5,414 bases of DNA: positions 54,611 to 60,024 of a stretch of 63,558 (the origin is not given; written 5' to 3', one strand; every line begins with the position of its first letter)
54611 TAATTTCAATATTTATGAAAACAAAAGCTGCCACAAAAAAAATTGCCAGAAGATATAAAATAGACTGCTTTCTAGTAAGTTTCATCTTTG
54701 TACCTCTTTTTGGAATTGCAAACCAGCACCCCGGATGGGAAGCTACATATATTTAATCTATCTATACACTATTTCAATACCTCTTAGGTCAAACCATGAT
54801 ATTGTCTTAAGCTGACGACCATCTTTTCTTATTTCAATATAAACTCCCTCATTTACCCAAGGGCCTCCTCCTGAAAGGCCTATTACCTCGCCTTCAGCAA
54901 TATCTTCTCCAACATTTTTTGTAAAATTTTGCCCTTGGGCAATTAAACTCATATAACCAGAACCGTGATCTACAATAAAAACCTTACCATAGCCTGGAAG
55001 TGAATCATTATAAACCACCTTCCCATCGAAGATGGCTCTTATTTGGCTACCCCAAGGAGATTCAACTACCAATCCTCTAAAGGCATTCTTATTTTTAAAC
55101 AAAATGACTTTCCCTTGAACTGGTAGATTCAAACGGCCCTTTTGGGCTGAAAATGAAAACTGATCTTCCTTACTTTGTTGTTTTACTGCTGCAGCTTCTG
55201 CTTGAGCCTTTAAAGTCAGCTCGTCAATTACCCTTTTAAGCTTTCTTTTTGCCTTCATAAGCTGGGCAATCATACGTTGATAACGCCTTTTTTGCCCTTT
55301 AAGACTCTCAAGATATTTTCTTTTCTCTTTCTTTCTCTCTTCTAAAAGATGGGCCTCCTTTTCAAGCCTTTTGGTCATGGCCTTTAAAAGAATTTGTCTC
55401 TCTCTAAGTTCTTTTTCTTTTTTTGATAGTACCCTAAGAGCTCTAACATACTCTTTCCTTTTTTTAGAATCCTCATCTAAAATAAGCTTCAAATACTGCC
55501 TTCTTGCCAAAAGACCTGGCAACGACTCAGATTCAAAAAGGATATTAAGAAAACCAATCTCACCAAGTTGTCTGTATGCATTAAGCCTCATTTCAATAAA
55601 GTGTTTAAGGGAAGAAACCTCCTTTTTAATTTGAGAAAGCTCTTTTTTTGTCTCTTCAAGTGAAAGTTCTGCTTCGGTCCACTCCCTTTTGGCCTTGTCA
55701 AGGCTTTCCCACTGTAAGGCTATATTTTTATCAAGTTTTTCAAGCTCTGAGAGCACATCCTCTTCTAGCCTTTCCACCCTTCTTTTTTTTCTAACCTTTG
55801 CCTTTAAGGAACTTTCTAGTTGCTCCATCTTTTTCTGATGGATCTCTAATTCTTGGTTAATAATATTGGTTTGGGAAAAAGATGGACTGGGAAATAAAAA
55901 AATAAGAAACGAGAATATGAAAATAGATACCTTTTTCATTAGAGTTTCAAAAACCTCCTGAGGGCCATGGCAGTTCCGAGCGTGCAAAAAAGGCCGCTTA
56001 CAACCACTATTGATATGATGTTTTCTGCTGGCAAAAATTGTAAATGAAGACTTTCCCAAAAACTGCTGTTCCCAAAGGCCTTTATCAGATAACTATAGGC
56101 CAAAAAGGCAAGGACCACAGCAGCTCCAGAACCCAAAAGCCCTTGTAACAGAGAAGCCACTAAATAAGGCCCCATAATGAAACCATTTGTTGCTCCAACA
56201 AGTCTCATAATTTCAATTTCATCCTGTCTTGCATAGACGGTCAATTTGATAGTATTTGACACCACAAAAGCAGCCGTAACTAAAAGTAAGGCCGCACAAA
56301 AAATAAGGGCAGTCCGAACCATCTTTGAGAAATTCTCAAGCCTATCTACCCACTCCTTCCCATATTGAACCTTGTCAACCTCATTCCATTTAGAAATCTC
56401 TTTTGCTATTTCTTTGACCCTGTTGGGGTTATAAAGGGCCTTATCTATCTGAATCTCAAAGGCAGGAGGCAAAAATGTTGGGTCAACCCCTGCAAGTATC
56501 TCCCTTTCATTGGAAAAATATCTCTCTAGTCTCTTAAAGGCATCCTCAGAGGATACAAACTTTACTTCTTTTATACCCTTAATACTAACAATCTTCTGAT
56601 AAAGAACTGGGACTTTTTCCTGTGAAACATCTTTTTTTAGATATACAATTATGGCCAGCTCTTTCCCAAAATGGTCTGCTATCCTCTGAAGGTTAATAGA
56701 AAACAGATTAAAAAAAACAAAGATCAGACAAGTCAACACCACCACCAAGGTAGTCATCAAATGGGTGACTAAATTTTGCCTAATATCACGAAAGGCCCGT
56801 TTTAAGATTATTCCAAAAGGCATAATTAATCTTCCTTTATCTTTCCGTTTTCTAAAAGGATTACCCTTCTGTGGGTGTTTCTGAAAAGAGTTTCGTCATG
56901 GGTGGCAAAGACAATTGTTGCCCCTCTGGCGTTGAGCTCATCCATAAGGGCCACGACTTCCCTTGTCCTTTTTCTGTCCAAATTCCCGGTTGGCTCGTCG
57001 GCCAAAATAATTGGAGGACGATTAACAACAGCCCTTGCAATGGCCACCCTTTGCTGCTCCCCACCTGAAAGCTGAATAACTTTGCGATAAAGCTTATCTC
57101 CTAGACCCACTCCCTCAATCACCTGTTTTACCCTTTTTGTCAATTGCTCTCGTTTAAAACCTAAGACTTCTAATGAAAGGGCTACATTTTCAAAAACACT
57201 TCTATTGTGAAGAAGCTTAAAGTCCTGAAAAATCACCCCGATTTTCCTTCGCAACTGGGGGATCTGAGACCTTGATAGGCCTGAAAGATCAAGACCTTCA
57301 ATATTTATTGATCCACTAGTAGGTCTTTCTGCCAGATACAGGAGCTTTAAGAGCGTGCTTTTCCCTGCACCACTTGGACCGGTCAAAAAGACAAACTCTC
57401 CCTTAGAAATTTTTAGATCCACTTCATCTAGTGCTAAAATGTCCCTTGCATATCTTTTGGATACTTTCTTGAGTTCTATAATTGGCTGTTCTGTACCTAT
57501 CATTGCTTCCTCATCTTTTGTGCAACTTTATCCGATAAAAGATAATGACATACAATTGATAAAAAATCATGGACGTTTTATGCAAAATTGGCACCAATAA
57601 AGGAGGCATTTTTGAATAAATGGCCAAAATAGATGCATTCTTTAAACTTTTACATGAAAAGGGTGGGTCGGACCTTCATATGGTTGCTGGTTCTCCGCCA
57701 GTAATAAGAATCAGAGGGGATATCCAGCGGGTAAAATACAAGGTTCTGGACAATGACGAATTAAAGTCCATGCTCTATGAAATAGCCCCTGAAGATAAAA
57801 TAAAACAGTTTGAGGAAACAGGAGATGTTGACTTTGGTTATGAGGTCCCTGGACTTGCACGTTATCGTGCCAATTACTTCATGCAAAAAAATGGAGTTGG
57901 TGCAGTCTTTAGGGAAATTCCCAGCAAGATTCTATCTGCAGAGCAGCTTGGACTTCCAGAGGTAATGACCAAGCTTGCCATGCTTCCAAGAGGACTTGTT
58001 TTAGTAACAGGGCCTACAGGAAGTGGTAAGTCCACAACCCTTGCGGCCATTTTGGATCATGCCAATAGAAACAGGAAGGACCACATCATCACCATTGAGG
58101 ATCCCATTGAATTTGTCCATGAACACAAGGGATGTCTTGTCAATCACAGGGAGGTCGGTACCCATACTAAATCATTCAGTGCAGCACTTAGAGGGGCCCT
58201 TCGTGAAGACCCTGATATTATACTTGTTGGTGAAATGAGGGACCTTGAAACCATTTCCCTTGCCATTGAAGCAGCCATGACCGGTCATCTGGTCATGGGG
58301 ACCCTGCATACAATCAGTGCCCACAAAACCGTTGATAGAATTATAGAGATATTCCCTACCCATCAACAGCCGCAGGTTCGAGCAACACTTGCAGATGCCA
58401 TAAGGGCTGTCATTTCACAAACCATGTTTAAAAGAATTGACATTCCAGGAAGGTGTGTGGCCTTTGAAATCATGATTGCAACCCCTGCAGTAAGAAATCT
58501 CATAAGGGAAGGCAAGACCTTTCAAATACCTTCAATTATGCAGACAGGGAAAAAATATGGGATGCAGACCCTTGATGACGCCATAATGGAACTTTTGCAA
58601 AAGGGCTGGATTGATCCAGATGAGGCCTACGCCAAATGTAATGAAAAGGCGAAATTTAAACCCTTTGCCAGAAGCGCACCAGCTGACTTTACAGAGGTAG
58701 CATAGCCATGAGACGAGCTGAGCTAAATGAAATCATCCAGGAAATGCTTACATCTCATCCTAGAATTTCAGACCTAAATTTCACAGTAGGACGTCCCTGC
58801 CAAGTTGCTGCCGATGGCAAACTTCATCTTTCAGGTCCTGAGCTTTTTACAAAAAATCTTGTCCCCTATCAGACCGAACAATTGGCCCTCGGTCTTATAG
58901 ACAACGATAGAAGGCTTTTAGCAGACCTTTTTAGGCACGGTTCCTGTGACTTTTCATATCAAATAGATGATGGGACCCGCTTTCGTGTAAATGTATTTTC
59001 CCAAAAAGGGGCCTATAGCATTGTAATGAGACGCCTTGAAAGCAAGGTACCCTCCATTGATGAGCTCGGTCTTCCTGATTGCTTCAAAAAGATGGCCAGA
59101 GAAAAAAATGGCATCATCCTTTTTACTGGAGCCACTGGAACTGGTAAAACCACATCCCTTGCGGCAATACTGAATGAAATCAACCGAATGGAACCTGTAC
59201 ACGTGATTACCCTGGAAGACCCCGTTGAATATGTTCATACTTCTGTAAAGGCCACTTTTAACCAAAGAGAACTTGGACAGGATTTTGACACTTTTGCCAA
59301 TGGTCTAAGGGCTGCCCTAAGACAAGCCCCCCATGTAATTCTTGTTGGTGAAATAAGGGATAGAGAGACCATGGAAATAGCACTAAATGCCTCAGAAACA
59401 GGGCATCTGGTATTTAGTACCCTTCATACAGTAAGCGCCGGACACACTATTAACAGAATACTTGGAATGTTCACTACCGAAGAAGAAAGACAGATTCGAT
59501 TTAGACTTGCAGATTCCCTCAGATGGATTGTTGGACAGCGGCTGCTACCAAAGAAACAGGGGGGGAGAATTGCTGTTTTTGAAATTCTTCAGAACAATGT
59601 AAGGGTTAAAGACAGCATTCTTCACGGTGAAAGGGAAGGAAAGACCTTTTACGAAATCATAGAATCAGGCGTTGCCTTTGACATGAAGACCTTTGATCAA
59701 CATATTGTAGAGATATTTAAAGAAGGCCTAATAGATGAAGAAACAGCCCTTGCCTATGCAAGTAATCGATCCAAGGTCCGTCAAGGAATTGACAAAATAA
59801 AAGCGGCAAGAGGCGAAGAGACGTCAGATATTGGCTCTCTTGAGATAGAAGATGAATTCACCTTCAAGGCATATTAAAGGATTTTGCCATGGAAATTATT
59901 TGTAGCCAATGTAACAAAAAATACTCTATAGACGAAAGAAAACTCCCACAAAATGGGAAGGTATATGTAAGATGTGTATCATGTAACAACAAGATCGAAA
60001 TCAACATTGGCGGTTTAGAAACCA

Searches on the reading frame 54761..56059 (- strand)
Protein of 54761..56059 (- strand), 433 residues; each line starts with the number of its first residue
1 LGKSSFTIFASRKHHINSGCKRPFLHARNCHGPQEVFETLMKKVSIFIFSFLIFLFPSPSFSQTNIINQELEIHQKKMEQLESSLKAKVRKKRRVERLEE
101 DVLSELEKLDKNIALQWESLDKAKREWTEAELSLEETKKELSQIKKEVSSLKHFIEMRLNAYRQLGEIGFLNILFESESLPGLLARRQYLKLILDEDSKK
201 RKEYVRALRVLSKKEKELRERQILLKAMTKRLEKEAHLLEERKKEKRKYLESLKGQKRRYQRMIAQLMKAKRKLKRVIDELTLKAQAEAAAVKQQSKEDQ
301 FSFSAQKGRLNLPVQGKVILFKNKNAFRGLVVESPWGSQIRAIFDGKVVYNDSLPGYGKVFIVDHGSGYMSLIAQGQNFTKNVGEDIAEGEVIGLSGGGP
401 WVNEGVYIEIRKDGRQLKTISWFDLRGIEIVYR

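Call 41: search_protein_families(library=pfam, proteins=[window:54761-56059:-], max_evalue=0.00001)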
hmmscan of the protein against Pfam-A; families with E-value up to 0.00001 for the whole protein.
window:54761-56059:- (433 aa): 1 family
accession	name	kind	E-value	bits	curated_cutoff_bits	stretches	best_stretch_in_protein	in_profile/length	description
PF01551.29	Peptidase_M23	-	5.1e-15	55.9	28.7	1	328-417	4-94/96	Peptidase family M23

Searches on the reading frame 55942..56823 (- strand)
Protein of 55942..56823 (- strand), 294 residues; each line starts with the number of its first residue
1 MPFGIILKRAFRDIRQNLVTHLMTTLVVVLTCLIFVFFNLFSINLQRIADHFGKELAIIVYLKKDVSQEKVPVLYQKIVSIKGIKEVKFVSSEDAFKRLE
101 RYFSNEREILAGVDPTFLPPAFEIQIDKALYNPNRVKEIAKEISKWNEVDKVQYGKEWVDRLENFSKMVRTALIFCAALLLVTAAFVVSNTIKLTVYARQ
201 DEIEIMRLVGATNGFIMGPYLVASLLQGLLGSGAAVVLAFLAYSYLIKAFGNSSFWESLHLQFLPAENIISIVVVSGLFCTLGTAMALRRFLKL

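Call 41: search_protein_families(library=pfam, proteins=[window:55942-56823:-], max_evalue=0.00001)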
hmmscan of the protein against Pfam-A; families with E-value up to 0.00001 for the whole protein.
window:55942-56823:- (294 aa): 2 families
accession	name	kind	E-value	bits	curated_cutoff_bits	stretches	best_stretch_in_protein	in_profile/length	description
PF18075.7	FtsX_ECD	-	8.5e-17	62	23.5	1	57-152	2-96/96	FtsX extracellular domain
PF02687.27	FtsX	-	2.1e-11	44.3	25.5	1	175-293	2-117/120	FtsX-like permease C-terminal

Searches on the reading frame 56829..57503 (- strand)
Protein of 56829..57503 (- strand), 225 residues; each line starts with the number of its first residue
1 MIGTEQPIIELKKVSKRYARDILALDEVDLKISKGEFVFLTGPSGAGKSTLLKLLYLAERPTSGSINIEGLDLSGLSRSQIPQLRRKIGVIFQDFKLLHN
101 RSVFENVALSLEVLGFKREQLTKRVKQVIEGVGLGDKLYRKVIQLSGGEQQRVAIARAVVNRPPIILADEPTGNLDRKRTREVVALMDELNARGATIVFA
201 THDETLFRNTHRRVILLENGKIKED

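Call 43: search_protein_families(library=ncbifam, proteins=[window:56829-57503:-], max_evalue=0.00001)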
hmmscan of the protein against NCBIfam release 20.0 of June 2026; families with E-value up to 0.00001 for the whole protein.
window:56829-57503:- (225 aa): 188 families (the best 25 are shown)
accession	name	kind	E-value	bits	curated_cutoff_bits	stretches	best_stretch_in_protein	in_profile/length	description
TIGR02673.1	FtsE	equivalog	1.1e-88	296.5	264.85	1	8-221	1-214/214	cell division ATP-binding protein FtsE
NF038007.1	ABC_ATP_DarD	equivalog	4.9e-56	189.6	375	1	9-221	2-217/218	darobactin export ABC transporter ATP-binding protein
TIGR02211.1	LolD_lipo_ex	equivalog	5.4e-56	189.6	307.75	1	10-223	3-220/221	lipoprotein-releasing ABC transporter ATP-binding protein LolD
TIGR03608.1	L_ocin_972_ABC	subfamily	8.9e-56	188.6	254.85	1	11-214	1-204/206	putative bacteriocin export ABC transporter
TIGR02982.1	heterocyst_DevA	subfamily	2.1e-54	184.4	295.8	1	16-223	9-220/220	ABC exporter ATP-binding subunit, DevA family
TIGR02314.1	ABC_MetN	equivalog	1.5e-52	178.7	499.7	1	9-224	2-221/343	methionine ABC transporter ATP-binding protein MetN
TIGR02315.1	ABC_phnC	equivalog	6.2e-52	176.4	266.1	1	8-222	1-224/243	phosphonate ABC transporter ATP-binding protein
NF006987.0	PRK09452.1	equivalog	3.7e-49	167.4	482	1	5-224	14-228/378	spermidine/putrescine ABC transporter ATP-binding protein PotA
NF007027.0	PRK09493.1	equivalog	1.5e-48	165.3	379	1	8-225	1-217/240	glutamine ABC transporter ATP-binding protein GlnQ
NF043075.1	MMSYN1_0197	equivalog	2.5e-47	161.5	550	1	8-223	2-212/341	spermidine/putrescine ABC transporter ATP-binding protein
NF007826.0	PRK10535.1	equivalog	3.7e-47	161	966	1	7-224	3-223/648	macrolide ABC transporter ATP-binding protein/permease MacB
NF008338.0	PRK11124.1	equivalog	8.5e-47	159.7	369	1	9-224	3-221/242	arginine ABC transporter ATP-binding protein ArtP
NF040933.2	ABC_arch_GlcV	equivalog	6.8e-46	156.8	450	1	9-223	3-221/357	glucose ABC transporter ATP-binding protein GlcV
NF008639.0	PRK11629.1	equivalog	8.8e-46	156.2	360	1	6-222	4-224/234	lipoprotein-releasing ABC transporter ATP-binding protein LolD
TIGR04520.1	ECF_ATPase_1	equivalog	5.4e-45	153.9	315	1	9-224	1-216/269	energy-coupling factor transporter ATPase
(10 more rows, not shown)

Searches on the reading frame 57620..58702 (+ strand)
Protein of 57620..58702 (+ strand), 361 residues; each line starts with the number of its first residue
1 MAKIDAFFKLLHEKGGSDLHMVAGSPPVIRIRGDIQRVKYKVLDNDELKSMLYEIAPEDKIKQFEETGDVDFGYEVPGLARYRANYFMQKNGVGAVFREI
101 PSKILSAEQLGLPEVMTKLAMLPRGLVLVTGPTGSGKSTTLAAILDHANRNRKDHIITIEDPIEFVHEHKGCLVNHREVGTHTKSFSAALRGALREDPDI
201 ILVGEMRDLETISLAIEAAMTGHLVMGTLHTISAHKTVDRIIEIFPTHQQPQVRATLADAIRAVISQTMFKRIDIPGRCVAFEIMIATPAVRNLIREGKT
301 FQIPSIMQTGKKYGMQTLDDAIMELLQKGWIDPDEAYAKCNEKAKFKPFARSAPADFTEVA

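Call 43: search_protein_families(library=ncbifam, proteins=[window:57620-58702:+], max_evalue=0.00001)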
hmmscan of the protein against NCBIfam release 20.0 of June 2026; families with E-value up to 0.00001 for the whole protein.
window:57620-58702:+ (361 aa): 17 families
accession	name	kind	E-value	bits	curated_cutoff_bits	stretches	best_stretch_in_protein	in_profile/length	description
TIGR01420.1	pilT_fam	subfamily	9.3e-140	465.7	319.1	1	4-343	2-341/343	PilT/PilU family type 4a pilus ATPase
TIGR02525.1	plasmid_TraJ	equivalog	2.2e-43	148.7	368.3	1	5-336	13-363/372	plasmid transfer ATPase TraJ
TIGR02533.1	type_II_gspE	equivalog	1.4e-41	142.7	630.25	1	114-244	233-359/486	type II secretion system ATPase GspE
TIGR02538.1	type_IV_pilB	equivalog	3.2e-41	141.6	675.65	1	121-244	313-432/564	type IV-A pilus assembly ATPase PilB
TIGR02524.1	dot_icm_DotB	equivalog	4.6e-41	141.2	463.3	1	4-308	6-322/358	Dot/Icm type IV secretion system ATPase DotB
NF007755.0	PRK10436.1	equivalog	4.8e-38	131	617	1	102-272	193-357/465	type II secretion system protein GspE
NF041000.1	ATPase_ComGA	equivalog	5.6e-37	127.2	300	1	116-269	120-264/267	competence type IV pilus ATPase ComGA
NF053534.1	T4PilAsmATPsTfpB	equivalog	1.6e-34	119.3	850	1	116-244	328-452/584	type IV pilus assembly ATPase TfpB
NF058587.1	archaellum_moto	equivalog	1.9e-18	66.5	550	1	127-242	278-394/527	archaellum flagellar ATPase motor FlaI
TIGR02782.1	TrbB_P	equivalog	4e-17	62.5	304.55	1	103-266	119-277/303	P-type conjugative transfer ATPase TrbB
TIGR02788.1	VirB11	equivalog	5.4e-16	58.5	249.95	1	114-251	134-272/308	P-type DNA transfer ATPase VirB11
TIGR03819.1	heli_sec_ATPase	hypoth_equivalog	1.2e-13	51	373.15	1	122-265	176-323/340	TadA family conjugal transfer-associated ATPase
NF010469.0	PRK13894.1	subfamily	1.4e-12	47.6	508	1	124-265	149-290/320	conjugal transfer ATPase TrbB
NF010425.0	PRK13851.1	equivalog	2e-11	43.4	461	1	104-260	142-296/344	type IV secretion system protein VirB11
NF053672.1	bindosome_BasE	exception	2.3e-10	39.8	1000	1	127-246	273-393/512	bindosome assembly system ATPase subunit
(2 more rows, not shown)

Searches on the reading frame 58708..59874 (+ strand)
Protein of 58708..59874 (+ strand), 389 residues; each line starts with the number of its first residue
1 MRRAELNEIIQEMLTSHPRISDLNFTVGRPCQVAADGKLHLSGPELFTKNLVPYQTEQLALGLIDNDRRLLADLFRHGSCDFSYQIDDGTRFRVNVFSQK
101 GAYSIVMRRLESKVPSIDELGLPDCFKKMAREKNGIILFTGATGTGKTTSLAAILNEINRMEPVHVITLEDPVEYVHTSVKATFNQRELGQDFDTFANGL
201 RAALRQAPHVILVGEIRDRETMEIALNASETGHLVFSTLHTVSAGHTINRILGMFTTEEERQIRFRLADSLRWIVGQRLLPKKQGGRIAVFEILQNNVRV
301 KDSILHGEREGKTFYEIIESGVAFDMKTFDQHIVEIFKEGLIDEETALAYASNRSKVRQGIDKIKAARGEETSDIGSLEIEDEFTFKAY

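Call 43: search_protein_families(library=ncbifam, proteins=[window:58708-59874:+], max_evalue=0.00001)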
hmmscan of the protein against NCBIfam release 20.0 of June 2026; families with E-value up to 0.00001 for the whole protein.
window:58708-59874:+ (389 aa): 17 families
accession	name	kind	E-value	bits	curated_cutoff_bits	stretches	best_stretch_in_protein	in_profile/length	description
TIGR01420.1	pilT_fam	subfamily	3.3e-110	368.5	319.1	1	6-354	2-341/343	PilT/PilU family type 4a pilus ATPase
TIGR02525.1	plasmid_TraJ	equivalog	4.1e-52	177.4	368.3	1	92-349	102-365/372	plasmid transfer ATPase TraJ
TIGR02524.1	dot_icm_DotB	equivalog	5.2e-43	147.6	463.3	1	92-344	88-347/358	Dot/Icm type IV secretion system ATPase DotB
TIGR02533.1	type_II_gspE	equivalog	3e-42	144.9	630.25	1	93-280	196-379/486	type II secretion system ATPase GspE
TIGR02538.1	type_IV_pilB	equivalog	6.9e-41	140.5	675.65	1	91-280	267-452/564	type IV-A pilus assembly ATPase PilB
NF041000.1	ATPase_ComGA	equivalog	4.6e-39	134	300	1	78-281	69-266/267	competence type IV pilus ATPase ComGA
NF007755.0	PRK10436.1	equivalog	3.3e-38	131.5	617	1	89-281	168-356/465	type II secretion system protein GspE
NF053534.1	T4PilAsmATPsTfpB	equivalog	3.9e-36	124.6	850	1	114-252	312-450/584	type IV pilus assembly ATPase TfpB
NF058587.1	archaellum_moto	equivalog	1.1e-17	64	550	1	132-253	273-395/527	archaellum flagellar ATPase motor FlaI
TIGR02788.1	VirB11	equivalog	2.1e-14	53.3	249.95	1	123-260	134-271/308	P-type DNA transfer ATPase VirB11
TIGR02782.1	TrbB_P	equivalog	1e-13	51.3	304.55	1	137-262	139-262/303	P-type conjugative transfer ATPase TrbB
TIGR03819.1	heli_sec_ATPase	hypoth_equivalog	7.6e-12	45.1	373.15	1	131-272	176-320/340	TadA family conjugal transfer-associated ATPase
NF010469.0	PRK13894.1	subfamily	1.3e-11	44.4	508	1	129-259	145-272/320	conjugal transfer ATPase TrbB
NF053672.1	bindosome_BasE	exception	4.8e-10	38.8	1000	1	85-263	226-400/512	bindosome assembly system ATPase subunit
NF010407.0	PRK13833.1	subfamily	7e-10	38.8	499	1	137-262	147-269/323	conjugal transfer protein TrbB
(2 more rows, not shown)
